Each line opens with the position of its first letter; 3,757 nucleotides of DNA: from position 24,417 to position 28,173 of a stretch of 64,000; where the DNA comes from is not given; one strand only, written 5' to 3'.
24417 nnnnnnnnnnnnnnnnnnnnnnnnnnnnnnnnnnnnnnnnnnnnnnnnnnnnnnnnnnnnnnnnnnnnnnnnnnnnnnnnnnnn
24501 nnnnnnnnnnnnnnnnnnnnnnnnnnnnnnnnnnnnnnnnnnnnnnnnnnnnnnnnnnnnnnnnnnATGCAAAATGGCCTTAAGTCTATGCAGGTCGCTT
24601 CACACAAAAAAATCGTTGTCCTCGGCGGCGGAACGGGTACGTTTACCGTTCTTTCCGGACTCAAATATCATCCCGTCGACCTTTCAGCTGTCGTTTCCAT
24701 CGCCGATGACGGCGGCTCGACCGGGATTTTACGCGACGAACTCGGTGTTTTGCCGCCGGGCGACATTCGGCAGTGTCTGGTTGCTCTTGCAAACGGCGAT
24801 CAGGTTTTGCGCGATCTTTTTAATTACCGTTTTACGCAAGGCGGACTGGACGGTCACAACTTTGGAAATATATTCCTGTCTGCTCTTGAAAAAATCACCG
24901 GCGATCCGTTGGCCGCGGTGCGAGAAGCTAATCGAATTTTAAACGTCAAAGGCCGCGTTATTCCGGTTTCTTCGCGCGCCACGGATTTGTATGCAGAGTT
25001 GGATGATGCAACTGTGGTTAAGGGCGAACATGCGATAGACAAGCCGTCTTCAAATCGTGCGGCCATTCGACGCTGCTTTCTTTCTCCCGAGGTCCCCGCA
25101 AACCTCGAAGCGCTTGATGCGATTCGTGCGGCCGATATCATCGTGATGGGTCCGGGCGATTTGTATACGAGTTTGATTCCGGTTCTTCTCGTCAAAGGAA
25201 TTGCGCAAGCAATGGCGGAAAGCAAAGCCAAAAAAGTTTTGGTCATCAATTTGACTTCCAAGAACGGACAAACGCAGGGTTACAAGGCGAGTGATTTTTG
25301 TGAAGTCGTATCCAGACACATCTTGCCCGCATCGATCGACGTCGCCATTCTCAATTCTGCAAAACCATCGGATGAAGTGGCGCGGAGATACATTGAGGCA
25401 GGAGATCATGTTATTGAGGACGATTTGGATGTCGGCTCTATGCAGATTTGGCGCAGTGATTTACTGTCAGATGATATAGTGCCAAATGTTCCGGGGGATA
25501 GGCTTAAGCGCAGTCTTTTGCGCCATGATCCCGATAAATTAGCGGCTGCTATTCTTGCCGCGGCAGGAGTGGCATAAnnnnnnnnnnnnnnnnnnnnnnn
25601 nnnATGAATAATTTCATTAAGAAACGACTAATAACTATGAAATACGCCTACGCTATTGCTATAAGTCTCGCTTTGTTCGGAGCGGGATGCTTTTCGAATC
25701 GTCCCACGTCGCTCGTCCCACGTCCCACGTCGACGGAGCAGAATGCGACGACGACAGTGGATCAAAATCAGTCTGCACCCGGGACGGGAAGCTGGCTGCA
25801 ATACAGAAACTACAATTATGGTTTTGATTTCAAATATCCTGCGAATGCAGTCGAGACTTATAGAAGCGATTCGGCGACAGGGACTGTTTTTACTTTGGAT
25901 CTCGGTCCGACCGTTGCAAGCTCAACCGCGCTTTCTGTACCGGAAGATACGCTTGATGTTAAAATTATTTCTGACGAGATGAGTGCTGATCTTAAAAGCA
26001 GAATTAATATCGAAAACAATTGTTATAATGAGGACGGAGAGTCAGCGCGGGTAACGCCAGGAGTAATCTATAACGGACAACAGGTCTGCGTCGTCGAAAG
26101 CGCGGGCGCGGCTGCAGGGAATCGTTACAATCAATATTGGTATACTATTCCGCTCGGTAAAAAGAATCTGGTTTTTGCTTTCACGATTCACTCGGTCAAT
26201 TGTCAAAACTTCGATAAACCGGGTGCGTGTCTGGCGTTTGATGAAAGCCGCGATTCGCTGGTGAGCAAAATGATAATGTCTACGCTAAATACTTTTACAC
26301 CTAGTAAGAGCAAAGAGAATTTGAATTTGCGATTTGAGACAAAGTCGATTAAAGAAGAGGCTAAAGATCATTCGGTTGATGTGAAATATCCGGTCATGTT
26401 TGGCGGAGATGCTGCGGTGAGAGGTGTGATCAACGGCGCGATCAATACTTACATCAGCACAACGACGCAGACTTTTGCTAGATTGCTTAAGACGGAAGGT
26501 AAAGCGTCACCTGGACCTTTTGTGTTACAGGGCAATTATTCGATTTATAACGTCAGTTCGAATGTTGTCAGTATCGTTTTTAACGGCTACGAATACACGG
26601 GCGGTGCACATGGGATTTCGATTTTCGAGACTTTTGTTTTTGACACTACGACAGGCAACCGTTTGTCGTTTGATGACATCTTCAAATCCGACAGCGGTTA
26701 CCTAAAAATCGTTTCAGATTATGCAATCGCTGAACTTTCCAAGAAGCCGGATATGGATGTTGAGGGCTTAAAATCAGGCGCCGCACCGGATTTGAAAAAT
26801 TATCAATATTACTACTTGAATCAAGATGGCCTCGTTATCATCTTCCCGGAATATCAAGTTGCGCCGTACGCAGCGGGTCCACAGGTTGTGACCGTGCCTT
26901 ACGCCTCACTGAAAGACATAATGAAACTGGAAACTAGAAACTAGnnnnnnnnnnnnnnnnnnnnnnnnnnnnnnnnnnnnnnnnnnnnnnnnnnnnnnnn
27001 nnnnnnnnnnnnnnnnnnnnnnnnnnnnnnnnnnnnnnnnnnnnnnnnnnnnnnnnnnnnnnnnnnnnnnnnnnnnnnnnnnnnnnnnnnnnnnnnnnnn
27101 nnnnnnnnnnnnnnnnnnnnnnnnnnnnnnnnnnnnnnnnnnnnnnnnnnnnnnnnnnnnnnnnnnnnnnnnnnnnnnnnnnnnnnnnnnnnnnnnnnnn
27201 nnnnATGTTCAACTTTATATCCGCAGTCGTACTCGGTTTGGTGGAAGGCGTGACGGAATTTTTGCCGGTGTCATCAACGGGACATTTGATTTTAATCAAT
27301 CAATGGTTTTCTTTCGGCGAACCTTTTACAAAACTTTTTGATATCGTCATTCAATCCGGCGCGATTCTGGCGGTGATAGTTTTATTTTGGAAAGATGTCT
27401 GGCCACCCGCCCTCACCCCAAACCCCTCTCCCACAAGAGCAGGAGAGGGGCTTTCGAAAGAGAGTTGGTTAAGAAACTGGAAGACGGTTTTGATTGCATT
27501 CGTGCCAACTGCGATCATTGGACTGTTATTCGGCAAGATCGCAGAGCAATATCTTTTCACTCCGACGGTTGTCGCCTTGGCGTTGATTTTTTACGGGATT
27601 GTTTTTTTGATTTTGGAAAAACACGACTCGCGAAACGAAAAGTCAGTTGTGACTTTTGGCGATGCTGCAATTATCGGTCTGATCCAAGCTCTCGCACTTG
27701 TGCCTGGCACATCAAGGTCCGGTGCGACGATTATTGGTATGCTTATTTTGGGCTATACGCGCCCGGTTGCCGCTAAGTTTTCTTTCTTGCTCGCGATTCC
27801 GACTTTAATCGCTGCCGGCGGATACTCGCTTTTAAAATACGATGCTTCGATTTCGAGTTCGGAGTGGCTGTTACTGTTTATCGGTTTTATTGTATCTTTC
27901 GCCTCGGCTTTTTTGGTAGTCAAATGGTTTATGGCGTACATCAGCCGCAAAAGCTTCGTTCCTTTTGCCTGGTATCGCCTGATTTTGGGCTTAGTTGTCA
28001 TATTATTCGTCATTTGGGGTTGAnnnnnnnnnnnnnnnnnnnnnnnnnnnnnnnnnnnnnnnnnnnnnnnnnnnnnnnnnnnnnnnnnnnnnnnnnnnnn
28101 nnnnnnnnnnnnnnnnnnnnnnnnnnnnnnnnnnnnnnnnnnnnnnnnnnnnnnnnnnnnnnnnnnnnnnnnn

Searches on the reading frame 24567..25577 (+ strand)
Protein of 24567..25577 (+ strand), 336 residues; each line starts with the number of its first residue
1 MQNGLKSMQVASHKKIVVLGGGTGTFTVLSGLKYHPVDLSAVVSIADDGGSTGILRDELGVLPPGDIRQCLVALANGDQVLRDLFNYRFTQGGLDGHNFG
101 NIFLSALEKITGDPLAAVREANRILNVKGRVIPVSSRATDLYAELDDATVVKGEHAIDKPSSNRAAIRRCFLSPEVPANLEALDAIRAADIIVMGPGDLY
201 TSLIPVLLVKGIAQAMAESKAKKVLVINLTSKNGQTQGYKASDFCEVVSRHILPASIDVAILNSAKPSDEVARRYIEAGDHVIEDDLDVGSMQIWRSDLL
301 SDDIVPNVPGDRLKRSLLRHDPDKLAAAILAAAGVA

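Call 90: search_protein_families(library=pfam, proteins=[window:24567-25577:+], max_evalue=0.00001)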
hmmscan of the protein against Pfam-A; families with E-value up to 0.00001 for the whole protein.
window:24567-25577:+ (336 aa): 1 family
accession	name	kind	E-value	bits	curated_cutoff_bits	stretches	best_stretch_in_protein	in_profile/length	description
PF01933.23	CofD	-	2.7e-89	299.6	30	1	16-288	1-278/290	2-phospho-L-lactate transferase CofD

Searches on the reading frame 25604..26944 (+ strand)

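Call 90: search_protein_families(library=pfam, proteins=[window:25604-26944:+], max_evalue=0.00001)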
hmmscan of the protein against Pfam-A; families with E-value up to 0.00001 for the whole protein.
window:25604-26944:+ (446 aa): 2 families
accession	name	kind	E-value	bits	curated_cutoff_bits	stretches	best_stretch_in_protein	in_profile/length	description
PF11738.13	DUF3298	-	2.8e-20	73.4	24.1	1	357-434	1-84/84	Protein of unknown function (DUF3298)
PF13739.11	PdaC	-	7.1e-14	53.1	29.1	1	249-338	1-94/95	Deacetylase PdaC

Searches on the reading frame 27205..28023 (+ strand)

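Call 43: search_protein_families(library=pfam, proteins=[window:27205-28023:+], max_evalue=0.001)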
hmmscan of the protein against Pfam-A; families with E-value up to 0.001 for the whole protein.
window:27205-28023:+ (272 aa): 1 family
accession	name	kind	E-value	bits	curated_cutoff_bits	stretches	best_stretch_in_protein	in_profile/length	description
PF02673.24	BacA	-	3.4e-83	279.7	33.4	1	7-264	1-257/257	Bacitracin resistance protein BacA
